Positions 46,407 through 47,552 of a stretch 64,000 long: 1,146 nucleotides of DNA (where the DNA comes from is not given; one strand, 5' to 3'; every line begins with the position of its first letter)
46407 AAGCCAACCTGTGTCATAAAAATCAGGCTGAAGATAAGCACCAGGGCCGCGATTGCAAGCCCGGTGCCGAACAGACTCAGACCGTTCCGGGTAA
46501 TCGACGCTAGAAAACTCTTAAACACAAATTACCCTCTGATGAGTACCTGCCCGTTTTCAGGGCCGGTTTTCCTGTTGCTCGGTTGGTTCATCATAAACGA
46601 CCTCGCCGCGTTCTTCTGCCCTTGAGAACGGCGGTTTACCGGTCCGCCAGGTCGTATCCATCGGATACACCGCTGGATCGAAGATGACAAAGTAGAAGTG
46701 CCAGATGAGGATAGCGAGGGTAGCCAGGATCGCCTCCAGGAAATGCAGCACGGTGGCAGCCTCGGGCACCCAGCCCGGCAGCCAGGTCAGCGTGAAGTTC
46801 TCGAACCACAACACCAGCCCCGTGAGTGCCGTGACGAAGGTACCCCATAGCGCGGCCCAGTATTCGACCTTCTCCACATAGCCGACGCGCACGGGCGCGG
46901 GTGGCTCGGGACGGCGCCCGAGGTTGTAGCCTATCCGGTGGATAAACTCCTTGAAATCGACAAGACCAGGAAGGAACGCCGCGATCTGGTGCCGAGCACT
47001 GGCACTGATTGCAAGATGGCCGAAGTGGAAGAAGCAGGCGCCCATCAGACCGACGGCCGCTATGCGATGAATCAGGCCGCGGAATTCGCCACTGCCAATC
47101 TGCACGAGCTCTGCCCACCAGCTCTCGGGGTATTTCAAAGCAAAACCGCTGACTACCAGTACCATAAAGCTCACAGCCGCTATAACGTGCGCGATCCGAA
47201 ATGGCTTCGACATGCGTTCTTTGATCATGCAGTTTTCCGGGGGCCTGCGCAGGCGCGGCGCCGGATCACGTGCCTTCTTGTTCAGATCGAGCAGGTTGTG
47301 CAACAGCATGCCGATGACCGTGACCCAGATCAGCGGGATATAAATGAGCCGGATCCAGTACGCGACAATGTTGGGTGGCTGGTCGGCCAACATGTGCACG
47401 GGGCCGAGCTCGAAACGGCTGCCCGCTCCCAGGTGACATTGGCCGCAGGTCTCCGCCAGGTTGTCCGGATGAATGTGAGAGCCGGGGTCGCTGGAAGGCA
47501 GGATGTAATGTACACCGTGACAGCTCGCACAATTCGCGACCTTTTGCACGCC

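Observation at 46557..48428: Tandem paralog with 11 hemes: a duplicated cytochrome-b fusion with a different heme-wire length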

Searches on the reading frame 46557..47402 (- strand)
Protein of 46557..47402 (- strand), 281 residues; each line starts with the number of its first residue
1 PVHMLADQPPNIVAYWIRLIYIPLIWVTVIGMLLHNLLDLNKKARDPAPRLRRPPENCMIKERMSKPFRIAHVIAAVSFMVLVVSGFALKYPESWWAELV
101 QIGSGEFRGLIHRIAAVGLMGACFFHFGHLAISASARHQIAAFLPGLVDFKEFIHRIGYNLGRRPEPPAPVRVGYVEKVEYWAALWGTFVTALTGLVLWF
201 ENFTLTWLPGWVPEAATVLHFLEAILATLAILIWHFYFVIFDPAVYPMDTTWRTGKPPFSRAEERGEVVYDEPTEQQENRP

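Call 24: search_protein_representatives(protein=window:46557-47402:-)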
Query: 281 residues. Proteins with E-value up to 0.001 (for the whole library): 1897; up to 1e-10: 1172; up to 1e-30: 227. The best 150 are listed.
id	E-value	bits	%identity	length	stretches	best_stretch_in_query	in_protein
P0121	3.9e-90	318.4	76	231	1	32-211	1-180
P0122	2.9e-64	233.4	51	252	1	32-266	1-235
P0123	3.6e-62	226.6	46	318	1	2-265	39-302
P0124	1.3e-58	214.9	47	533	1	10-255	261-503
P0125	8.0e-57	209.0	42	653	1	12-267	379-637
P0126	6.5e-56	206.0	40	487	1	9-271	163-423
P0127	2.9e-55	203.9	44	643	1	9-260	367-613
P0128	3.5e-55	203.6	45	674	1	10-261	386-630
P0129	9.5e-55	202.2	45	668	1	1-257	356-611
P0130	9.9e-55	202.1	83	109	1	171-277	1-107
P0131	2.5e-54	200.8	46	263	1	25-255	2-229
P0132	4.7e-54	199.9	46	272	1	32-275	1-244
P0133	3.2e-52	193.9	47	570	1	13-261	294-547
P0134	6.2e-51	189.7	43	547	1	9-258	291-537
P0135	9.7e-51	189.0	41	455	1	2-257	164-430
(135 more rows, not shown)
